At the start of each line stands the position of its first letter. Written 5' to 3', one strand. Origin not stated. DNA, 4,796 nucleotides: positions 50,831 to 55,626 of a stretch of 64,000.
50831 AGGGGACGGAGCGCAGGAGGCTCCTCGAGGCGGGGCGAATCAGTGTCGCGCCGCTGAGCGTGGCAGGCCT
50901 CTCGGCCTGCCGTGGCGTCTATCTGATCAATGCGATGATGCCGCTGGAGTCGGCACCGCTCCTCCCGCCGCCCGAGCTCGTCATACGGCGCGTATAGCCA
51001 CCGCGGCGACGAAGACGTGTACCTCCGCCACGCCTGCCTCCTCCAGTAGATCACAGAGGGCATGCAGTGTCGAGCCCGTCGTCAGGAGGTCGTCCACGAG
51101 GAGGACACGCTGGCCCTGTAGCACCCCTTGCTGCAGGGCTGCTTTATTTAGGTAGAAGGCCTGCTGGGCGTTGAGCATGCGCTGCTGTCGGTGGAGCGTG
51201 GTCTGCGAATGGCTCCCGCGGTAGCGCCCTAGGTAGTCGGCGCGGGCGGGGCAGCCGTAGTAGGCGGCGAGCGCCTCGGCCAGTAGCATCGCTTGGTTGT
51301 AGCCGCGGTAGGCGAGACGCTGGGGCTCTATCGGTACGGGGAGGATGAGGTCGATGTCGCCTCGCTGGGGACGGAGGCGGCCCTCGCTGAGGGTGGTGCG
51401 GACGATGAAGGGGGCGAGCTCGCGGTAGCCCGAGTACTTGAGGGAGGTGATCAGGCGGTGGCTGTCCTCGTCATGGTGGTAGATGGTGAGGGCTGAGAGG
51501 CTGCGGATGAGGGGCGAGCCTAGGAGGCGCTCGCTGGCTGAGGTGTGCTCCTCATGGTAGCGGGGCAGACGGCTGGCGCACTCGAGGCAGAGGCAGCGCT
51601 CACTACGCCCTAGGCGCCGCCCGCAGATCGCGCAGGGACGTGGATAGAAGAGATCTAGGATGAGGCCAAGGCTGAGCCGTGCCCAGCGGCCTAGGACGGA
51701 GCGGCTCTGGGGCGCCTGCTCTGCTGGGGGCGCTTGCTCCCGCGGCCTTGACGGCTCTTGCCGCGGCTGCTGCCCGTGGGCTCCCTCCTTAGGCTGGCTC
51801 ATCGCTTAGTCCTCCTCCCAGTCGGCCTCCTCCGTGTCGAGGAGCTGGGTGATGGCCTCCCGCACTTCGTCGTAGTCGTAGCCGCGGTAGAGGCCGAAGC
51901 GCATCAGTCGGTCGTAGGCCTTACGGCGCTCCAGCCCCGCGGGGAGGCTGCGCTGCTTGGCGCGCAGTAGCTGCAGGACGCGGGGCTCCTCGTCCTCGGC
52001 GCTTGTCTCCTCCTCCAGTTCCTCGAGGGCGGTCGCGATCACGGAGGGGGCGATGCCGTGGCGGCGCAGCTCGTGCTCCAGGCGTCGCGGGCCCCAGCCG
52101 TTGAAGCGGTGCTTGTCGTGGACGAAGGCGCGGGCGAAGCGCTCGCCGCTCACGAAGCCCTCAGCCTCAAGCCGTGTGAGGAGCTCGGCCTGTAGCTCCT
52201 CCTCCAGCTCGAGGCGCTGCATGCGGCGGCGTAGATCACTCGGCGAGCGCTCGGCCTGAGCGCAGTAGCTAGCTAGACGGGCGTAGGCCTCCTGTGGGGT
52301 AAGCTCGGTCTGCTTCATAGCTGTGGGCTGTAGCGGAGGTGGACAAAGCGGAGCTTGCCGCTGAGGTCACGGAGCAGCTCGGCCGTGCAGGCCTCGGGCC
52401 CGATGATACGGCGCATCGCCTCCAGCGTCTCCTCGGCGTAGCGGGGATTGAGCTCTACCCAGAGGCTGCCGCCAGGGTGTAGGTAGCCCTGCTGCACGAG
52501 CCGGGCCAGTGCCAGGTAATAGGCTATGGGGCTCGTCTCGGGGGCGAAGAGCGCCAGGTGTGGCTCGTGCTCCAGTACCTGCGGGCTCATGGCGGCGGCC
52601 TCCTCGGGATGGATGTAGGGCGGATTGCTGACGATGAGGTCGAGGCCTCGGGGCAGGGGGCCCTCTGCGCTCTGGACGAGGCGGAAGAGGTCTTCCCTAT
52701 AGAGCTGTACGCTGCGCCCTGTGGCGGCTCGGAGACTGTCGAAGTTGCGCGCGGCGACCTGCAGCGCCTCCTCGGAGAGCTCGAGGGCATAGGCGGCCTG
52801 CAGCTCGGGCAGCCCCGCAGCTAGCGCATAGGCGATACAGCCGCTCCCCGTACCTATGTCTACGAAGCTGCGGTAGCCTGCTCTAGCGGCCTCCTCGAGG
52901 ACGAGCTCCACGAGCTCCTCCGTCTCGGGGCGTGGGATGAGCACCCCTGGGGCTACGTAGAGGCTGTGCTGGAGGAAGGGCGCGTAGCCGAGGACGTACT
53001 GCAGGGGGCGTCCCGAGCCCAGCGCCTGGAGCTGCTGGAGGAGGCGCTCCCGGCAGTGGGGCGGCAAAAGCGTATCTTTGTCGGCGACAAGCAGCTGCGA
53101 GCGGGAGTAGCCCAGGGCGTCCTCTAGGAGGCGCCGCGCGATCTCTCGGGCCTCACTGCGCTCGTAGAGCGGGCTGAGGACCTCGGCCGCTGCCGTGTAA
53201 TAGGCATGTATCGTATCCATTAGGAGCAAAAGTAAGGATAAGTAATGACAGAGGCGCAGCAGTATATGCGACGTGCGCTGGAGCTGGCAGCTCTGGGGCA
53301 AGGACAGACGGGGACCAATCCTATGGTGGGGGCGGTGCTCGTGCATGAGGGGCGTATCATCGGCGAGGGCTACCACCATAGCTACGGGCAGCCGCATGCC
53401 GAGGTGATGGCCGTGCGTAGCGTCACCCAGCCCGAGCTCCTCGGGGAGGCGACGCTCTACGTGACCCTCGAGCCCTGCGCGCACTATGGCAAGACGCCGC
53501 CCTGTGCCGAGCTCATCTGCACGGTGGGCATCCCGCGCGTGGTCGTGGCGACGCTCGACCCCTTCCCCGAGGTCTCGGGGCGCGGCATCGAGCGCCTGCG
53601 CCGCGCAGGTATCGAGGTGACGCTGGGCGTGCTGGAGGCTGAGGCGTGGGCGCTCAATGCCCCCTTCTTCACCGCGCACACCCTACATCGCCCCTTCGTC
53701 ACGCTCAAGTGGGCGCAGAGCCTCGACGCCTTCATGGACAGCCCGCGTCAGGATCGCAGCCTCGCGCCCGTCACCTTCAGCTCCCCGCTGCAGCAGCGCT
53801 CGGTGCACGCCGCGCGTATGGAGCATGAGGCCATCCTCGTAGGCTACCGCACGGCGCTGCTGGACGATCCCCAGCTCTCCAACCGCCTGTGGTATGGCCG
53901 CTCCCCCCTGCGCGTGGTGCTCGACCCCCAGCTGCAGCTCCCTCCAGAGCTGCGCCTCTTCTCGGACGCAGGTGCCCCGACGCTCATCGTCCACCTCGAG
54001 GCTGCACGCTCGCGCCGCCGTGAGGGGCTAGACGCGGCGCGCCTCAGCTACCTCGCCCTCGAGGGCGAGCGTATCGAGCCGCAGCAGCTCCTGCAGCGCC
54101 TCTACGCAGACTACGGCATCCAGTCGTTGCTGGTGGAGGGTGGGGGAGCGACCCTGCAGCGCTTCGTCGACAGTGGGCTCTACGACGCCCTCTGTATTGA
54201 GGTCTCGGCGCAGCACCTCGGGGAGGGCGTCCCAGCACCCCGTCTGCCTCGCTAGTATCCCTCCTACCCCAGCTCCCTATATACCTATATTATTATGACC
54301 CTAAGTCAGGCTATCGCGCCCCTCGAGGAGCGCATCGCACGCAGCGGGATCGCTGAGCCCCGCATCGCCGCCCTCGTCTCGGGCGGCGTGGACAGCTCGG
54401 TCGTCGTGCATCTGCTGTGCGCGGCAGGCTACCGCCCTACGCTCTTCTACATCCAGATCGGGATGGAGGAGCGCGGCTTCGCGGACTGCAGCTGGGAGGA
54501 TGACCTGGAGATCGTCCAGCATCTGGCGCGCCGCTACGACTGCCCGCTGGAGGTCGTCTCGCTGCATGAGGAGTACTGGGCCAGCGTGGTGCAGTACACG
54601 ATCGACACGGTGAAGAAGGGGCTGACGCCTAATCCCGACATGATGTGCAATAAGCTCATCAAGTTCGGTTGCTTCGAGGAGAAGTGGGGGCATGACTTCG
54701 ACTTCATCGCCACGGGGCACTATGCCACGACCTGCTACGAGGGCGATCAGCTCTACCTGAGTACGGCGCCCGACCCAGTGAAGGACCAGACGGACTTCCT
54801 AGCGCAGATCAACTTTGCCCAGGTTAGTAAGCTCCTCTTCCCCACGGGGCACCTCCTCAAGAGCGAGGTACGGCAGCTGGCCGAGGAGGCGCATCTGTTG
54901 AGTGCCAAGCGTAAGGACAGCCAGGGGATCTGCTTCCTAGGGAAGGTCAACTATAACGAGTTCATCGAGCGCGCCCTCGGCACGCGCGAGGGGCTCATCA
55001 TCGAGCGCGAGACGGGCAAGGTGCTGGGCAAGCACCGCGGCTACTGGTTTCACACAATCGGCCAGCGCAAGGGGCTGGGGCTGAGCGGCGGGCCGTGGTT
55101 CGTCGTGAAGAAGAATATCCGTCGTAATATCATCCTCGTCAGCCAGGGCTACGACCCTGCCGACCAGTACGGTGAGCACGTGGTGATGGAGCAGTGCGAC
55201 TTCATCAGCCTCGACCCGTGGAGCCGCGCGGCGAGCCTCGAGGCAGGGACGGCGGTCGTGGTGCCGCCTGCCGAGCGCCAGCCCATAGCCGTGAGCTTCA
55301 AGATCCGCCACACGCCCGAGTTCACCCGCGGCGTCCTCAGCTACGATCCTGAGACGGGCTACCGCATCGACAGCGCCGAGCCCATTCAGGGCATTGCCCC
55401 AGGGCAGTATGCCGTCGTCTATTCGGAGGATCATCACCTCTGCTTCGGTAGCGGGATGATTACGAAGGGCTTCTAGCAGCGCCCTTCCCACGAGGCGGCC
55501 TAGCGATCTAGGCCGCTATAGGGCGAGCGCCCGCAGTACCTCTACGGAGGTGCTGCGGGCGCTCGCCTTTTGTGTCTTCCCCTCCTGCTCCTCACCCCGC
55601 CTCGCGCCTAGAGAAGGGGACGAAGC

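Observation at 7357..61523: Dispersed family of tandem 22-bp near-palindromic units with a GATATC-centred core at 10 or more intergenic loci in 64 kb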

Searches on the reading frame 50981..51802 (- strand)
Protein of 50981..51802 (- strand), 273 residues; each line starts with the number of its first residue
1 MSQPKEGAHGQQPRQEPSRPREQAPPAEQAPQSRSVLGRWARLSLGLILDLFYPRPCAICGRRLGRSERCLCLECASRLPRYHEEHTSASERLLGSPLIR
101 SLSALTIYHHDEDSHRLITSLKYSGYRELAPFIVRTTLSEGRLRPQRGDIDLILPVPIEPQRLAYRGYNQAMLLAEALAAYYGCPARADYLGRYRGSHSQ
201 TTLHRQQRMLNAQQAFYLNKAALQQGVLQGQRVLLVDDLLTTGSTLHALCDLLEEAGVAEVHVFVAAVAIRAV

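Call 83: search_protein_families(library=pfam, proteins=[window:50981-51802:-], max_evalue=0.00001)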
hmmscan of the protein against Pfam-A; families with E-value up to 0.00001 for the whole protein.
window:50981-51802:- (273 aa): 1 family
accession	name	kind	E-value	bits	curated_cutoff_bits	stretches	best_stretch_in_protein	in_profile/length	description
PF00156.33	Pribosyltran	-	2.1e-11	43.8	26.3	1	173-266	42-123/158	Phosphoribosyl transferase domain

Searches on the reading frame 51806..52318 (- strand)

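Call 83: search_protein_families(library=pfam, proteins=[window:51806-52318:-], max_evalue=0.00001)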
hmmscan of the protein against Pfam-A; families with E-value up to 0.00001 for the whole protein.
window:51806-52318:- (170 aa): 2 families
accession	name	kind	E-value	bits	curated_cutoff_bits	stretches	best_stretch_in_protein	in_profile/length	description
PF02631.22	RecX_HTH2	-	5.3e-17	62.2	26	1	59-98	3-42/42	RecX, second three-helix domain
PF21981.2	RecX_HTH3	-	5e-07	30.2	26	1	112-156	5-48/48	RecX, third three-helix domain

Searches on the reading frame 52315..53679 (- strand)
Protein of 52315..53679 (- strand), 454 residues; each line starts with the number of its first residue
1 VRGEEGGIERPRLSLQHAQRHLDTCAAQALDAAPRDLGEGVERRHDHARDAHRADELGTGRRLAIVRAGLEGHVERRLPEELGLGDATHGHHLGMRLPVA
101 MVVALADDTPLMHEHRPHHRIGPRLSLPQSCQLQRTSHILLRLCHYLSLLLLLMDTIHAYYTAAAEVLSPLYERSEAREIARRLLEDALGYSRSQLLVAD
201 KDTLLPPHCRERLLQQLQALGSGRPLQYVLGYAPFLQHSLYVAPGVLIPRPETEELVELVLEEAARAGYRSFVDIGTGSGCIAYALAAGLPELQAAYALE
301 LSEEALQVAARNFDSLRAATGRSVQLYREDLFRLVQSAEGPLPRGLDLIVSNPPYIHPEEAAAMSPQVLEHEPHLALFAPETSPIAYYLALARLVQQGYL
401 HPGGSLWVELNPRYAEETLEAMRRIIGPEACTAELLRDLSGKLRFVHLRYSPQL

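Call 83: search_protein_families(library=pfam, proteins=[window:52315-53679:-], max_evalue=0.00001)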
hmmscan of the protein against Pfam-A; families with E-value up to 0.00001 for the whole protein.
window:52315-53679:- (454 aa): 2 families
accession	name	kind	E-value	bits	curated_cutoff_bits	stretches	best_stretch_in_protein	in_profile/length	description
PF17827.6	PrmC_N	-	3.2e-09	37.7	23.4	1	168-231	10-71/71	PrmC N-terminal domain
PF05175.20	MTS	-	3e-08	34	23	1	266-360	29-113/170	Methyltransferase small domain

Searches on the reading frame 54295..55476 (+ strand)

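Call 83: search_protein_families(library=pfam, proteins=[window:54295-55476:+], max_evalue=0.00001)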
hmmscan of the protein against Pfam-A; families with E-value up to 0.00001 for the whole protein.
window:54295-55476:+ (393 aa): 3 families
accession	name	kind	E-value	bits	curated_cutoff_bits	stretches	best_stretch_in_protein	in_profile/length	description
PF03054.22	tRNA_Me_trans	-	1.2e-57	195.3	20.6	1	23-217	2-202/202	tRNA methyl transferase HUP domain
PF20259.3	tRNA_Me_trans_M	-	5e-23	80.9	27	1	222-284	2-66/66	tRNA methyl transferase PRC-barrel domain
PF20258.4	tRNA_Me_trans_C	-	2.8e-11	44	20.6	1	324-389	14-77/77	Aminomethyltransferase beta-barrel domain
